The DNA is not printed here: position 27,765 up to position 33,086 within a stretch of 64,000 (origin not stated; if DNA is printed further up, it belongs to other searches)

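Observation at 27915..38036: A single 3,373-aa ORF is a head-to-tail fusion of two complete RHS toxin shells with different base composition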

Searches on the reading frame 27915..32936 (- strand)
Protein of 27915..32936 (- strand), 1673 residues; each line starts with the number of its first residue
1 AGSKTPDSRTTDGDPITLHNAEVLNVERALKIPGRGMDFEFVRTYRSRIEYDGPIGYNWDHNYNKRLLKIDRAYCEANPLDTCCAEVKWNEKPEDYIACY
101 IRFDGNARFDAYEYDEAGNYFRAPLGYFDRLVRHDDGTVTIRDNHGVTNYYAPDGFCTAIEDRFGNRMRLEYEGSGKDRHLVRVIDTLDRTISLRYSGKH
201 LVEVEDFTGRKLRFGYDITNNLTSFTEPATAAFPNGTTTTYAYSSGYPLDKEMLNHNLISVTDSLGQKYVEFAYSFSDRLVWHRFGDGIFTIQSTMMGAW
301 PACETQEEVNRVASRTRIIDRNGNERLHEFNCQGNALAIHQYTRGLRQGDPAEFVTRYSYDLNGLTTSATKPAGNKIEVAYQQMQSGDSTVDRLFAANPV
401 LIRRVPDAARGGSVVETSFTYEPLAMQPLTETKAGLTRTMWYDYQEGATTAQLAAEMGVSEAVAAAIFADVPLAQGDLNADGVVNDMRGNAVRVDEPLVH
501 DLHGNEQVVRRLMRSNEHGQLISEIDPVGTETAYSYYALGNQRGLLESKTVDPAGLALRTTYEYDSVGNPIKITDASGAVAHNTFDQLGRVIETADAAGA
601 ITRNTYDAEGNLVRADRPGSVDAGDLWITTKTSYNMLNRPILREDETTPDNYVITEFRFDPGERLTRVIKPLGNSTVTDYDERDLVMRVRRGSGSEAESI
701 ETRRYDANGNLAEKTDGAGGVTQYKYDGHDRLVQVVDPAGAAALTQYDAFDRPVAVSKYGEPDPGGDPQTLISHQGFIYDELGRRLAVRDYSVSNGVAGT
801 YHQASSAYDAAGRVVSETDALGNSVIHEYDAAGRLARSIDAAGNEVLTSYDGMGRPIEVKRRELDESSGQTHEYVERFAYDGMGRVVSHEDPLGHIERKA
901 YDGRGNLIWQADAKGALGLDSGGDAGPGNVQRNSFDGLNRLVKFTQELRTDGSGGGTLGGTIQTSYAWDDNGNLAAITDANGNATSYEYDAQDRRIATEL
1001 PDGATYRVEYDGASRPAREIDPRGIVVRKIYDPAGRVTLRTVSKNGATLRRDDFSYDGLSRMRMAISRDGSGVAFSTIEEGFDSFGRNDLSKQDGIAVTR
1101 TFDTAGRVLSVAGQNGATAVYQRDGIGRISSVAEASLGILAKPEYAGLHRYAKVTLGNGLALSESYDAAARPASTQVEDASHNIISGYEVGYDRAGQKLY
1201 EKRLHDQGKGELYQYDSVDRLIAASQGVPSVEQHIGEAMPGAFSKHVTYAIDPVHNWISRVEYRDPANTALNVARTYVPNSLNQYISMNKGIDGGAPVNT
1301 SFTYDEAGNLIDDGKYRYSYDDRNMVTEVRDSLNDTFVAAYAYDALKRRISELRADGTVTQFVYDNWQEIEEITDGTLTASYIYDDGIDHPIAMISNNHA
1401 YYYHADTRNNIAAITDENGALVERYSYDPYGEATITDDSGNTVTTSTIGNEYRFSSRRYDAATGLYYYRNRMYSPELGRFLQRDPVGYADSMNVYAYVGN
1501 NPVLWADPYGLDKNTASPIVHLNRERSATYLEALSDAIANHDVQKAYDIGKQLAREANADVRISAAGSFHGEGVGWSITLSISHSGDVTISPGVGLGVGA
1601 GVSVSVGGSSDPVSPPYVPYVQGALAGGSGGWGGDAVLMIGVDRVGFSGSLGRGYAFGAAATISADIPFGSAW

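Call 8: search_protein_families(library=ncbifam, proteins=[window:27915-32936:-], max_evalue=0.1)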
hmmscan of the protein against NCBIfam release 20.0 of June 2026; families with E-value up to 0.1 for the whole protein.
window:27915-32936:- (1673 aa): 4 families
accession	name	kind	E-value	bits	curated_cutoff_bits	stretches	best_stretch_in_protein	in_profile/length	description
TIGR01643.1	YD_repeat_2x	repeat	1.1e-54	180.8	15.8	9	968-1005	1-38/42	YD repeat-containing protein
NF041261.1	RHS_core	equivalog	1.6e-46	158.7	2000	6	873-1086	555-756/1261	RHS element core protein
TIGR03696.1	Rhs_assc_core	domain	5.4e-23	81.3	32.5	1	1427-1511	1-76/76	RHS repeat-associated core domain-containing protein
NF033188.1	internalin_H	exception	0.002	16.8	1050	1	360-469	377-478/548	InlH/InlC2 family class 1 internalin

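Call 32: search_solved_structures(query=window:27915-32897:-, max_evalue=0.001)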
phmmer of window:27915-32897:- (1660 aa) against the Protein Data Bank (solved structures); distinct sequences matched with E-value up to 0.001: 28.
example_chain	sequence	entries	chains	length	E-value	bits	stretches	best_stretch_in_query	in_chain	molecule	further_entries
7q97_A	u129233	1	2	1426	3.4e-35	124.2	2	1289-1498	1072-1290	Rhs family protein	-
8h8a_A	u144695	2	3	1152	4.6e-33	117.2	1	952-1497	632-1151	Putative Rhs-family protein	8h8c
8h8b_A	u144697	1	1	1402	6.7e-32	113.3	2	952-1497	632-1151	Putative Rhs-family protein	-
8qja_A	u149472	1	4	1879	1.2e-27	99.2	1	795-1498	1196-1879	Putative type VI secretion system YD repeat-containing Rhs element Vgr protein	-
8qjc_A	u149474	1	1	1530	2.5e-27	98.2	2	1297-1505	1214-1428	T6SS-associated Rhs core and toxin domain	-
8qjd_A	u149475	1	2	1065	4.3e-27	97.4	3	1297-1498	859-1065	Salmonella bongori Rhs core domain (residues 360-1420)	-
8qjb_A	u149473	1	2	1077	4.4e-27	97.3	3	1297-1498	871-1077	T6SS-associated Rhs core domain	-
8cp6_B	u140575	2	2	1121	2e-20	75.2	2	864-1110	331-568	Toxin protein Tse5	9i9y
9pt5_A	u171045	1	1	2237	1e-19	72.9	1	1325-1500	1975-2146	Teneurin-like protein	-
8uy4_A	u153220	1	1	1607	4.6e-19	70.7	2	1389-1500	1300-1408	Tse15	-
9ifo_A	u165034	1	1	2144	7.8e-19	70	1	1325-1498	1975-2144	Teneurin-Like Protein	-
7pq5_L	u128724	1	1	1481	1.6e-18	68.9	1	1438-1499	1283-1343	Tre23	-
8uxt_A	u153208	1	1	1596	1e-17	66.3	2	1389-1500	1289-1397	Tse15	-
6suf_F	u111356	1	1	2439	7.6e-15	56.8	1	1378-1513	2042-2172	TcdB2,TccC3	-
6h6e_F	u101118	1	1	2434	9.3e-15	56.5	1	1378-1513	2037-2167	TcdB2,TccC3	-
8fia_A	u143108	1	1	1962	5.1e-06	27.5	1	1290-1490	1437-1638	Teneurin-m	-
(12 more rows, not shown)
